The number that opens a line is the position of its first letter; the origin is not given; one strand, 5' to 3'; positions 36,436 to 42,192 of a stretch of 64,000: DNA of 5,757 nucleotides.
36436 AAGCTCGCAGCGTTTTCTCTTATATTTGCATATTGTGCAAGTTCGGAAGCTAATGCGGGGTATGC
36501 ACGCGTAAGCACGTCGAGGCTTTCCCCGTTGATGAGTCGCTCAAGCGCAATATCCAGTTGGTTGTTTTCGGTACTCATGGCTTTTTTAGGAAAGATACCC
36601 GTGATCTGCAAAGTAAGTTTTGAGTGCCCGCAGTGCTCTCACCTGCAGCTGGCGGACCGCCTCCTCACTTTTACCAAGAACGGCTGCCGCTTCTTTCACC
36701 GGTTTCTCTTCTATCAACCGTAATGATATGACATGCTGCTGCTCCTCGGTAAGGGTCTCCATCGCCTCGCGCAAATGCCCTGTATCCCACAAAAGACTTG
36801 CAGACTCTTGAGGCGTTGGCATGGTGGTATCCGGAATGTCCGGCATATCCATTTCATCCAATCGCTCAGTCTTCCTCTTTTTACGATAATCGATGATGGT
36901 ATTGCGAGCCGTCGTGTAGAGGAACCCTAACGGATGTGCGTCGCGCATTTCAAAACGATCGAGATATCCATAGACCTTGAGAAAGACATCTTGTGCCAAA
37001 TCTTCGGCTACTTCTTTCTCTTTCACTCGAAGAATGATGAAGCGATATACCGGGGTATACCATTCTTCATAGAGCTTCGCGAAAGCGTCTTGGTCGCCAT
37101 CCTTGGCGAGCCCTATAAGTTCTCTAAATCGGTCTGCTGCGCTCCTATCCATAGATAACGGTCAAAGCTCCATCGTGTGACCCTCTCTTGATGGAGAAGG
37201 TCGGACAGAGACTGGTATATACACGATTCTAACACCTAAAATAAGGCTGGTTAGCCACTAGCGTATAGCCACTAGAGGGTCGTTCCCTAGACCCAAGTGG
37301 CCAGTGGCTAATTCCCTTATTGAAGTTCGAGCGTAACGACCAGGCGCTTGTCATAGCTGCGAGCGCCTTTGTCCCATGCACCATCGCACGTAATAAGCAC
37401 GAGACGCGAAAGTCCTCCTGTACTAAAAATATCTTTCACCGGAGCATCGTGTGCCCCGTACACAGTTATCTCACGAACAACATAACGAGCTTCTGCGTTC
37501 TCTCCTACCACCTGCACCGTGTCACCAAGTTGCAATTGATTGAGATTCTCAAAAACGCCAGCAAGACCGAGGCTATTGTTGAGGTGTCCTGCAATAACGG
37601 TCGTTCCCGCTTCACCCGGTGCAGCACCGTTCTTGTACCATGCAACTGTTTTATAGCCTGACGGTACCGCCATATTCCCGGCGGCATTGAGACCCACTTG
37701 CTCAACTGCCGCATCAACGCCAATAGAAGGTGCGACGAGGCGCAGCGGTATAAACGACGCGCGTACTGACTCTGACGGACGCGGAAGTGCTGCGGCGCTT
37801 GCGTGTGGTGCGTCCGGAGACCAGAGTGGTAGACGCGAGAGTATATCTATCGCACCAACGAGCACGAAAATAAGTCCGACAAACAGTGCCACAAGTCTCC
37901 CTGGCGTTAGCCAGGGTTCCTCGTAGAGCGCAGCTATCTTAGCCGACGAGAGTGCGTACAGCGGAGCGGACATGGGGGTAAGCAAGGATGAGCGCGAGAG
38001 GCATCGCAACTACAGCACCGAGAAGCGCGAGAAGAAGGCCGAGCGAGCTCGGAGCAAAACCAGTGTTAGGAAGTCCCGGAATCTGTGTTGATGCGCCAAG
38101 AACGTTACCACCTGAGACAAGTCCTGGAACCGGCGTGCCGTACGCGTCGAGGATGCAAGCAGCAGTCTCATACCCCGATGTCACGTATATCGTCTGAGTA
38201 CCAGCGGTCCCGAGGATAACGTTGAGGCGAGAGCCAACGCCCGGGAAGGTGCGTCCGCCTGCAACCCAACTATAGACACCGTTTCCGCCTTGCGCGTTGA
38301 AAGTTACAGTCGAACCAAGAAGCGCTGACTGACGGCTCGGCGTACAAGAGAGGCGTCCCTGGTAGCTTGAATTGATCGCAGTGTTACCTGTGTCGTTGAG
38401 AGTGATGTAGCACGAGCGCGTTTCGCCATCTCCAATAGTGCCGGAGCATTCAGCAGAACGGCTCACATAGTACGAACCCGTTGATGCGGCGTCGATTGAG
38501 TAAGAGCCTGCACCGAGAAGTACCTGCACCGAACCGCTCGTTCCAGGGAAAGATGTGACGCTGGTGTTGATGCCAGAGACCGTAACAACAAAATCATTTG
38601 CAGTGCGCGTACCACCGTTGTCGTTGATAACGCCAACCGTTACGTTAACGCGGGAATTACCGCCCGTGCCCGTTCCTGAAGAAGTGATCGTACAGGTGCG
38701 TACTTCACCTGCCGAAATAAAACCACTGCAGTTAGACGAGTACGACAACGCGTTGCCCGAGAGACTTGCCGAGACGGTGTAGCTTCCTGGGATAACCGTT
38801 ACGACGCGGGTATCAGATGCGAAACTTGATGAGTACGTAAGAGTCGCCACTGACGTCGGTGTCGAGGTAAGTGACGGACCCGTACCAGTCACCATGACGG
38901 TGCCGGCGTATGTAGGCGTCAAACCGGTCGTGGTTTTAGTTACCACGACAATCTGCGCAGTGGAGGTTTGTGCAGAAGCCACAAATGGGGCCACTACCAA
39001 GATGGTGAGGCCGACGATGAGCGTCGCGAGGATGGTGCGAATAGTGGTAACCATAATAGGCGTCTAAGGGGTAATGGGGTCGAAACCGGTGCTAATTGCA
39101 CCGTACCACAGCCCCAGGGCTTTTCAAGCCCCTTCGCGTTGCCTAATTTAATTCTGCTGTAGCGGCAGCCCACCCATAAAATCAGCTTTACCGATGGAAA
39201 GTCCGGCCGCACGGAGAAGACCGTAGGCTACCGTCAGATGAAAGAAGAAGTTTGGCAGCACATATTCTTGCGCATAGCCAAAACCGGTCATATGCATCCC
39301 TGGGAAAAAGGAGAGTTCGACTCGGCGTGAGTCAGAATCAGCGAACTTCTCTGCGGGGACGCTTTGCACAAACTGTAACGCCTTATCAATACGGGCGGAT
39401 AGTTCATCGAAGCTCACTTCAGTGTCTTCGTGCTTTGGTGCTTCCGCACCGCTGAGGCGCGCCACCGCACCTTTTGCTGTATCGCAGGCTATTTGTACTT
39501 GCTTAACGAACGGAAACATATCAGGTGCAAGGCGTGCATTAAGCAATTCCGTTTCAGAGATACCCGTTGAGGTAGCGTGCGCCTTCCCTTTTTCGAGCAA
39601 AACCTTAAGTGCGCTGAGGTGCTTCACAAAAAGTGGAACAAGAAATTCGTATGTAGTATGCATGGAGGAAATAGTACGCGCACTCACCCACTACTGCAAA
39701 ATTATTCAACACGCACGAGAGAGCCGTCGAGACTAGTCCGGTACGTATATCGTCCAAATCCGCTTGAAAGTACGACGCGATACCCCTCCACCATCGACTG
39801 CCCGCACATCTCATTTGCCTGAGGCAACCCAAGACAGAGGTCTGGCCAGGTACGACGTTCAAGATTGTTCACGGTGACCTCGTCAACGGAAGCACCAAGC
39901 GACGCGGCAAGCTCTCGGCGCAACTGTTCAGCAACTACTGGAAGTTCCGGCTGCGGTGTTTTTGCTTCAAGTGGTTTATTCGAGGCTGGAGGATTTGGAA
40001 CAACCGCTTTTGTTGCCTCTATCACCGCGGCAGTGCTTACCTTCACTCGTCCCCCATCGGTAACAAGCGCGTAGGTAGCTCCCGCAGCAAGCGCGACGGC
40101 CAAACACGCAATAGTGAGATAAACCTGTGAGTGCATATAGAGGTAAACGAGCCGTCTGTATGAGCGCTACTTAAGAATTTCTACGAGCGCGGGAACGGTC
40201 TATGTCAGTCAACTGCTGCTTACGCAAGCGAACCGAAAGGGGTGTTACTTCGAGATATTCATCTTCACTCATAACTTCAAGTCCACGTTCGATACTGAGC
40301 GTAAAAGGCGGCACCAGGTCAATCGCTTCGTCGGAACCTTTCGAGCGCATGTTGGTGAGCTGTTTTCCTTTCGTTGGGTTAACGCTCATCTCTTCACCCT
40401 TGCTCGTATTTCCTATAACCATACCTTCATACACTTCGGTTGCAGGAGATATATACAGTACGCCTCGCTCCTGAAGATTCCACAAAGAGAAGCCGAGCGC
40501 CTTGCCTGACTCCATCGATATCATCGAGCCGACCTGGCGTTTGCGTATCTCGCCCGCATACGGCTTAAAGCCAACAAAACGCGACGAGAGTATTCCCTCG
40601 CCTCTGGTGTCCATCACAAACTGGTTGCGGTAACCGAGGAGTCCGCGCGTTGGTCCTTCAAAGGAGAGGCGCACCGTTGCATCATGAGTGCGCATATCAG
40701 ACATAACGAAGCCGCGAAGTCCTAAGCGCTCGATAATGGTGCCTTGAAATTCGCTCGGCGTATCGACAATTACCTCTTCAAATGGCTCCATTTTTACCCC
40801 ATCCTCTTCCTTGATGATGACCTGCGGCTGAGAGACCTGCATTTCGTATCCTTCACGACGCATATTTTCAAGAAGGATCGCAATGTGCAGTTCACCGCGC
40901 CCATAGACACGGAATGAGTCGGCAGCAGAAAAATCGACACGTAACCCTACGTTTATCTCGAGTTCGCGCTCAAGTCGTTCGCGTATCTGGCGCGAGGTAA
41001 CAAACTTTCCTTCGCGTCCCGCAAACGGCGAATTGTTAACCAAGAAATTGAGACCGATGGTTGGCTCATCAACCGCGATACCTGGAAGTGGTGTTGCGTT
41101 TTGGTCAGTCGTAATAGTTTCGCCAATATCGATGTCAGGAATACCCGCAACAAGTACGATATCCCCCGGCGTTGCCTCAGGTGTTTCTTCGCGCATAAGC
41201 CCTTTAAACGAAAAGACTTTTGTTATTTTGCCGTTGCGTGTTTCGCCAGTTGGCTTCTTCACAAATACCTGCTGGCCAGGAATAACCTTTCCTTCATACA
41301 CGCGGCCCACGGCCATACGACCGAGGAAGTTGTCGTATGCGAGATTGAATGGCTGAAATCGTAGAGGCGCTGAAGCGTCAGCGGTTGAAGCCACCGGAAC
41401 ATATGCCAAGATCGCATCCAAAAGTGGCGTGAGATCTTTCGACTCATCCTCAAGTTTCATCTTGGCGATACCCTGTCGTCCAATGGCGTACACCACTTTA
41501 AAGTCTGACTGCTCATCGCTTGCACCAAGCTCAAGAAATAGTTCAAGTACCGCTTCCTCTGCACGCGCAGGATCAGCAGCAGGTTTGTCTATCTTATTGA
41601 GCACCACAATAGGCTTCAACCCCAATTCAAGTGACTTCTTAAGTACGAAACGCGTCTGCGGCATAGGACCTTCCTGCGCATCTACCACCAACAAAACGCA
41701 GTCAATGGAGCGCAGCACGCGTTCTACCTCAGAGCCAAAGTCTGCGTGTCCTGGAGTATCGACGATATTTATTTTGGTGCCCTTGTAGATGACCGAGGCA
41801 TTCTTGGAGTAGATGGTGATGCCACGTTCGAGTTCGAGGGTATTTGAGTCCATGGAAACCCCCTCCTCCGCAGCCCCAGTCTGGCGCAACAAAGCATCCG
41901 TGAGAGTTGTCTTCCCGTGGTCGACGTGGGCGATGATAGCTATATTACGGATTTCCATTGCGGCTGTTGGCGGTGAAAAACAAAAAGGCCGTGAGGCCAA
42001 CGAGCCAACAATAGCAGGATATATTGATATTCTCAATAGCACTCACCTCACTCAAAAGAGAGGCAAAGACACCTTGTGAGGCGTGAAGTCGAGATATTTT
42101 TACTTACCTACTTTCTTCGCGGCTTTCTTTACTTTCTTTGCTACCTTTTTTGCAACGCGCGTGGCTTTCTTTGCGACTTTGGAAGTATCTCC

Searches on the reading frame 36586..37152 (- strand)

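Call 79: search_protein_families(library=pfam, proteins=[window:36586-37152:-], max_evalue=0.00001)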
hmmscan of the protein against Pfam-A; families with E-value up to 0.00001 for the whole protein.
window:36586-37152:- (188 aa): 3 families
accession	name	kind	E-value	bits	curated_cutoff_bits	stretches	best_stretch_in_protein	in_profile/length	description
PF04545.22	Sigma70_r4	-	5.8e-14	51.8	24.1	1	130-178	1-49/50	Sigma-70, region 4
PF04542.20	Sigma70_r2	-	1.3e-13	51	24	1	27-94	1-69/71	Sigma-70 region 2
PF08281.18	Sigma70_r4_2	-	6.3e-10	39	25.7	1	127-177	4-54/54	Sigma-70, region 4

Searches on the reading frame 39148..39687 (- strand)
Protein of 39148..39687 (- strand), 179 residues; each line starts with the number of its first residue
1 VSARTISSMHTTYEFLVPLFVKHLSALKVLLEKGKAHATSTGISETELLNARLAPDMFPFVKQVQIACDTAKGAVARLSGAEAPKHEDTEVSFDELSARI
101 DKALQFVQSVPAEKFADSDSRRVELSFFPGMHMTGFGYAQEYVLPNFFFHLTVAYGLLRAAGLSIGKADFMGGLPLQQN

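Call 79: search_protein_families(library=pfam, proteins=[window:39148-39687:-], max_evalue=0.00001)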
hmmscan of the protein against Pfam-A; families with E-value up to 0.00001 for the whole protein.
window:39148-39687:- (179 aa): 1 family
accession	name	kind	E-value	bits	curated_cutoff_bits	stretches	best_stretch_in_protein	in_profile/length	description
PF09351.15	DUF1993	-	1.3e-53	181.7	23.4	1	13-171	2-161/161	Domain of unknown function (DUF1993)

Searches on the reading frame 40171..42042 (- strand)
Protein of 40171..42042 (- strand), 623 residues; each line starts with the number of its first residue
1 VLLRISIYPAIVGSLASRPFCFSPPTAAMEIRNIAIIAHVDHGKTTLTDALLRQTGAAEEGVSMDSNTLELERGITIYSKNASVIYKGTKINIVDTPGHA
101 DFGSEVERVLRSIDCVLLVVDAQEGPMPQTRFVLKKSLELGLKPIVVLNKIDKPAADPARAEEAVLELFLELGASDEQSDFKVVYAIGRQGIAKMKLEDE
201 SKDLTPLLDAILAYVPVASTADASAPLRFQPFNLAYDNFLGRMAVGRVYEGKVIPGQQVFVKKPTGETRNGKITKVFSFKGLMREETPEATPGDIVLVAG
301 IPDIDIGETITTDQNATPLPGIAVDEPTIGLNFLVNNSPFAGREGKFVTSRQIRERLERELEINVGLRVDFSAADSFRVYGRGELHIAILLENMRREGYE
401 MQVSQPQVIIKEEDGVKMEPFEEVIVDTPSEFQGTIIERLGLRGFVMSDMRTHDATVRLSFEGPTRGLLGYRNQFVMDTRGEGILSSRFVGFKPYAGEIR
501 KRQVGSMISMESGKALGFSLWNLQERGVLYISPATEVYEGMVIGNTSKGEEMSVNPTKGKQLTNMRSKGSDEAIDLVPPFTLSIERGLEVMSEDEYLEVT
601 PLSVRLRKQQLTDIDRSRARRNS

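Call 79: search_protein_families(library=pfam, proteins=[window:40171-42042:-], max_evalue=0.00001)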
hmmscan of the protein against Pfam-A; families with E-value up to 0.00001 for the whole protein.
window:40171-42042:- (623 aa): 6 families
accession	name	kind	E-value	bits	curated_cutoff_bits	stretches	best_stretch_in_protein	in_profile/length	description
PF00009.33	GTP_EFTU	-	1e-51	175.7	26.5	1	30-216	2-187/188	Elongation factor Tu GTP binding domain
PF21018.2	BipA_C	-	6.9e-40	135.7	23.8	1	505-612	2-109/110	TypA/BipA C-terminal domain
PF00679.30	EFG_C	-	7.1e-16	58.5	27.9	1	417-501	2-87/89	Elongation factor G C-terminus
PF03144.31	GTP_EFTU_D2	-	2.8e-12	47.3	30.3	1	241-311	1-73/73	Elongation factor Tu domain 2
PF01926.29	MMR_HSR1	-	5.2e-08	33.4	21.9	1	34-150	2-113/113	50S ribosome-binding GTPase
PF22042.2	EF-G_D2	-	6.6e-08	33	27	1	232-312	7-83/84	Elongation factor G domain 2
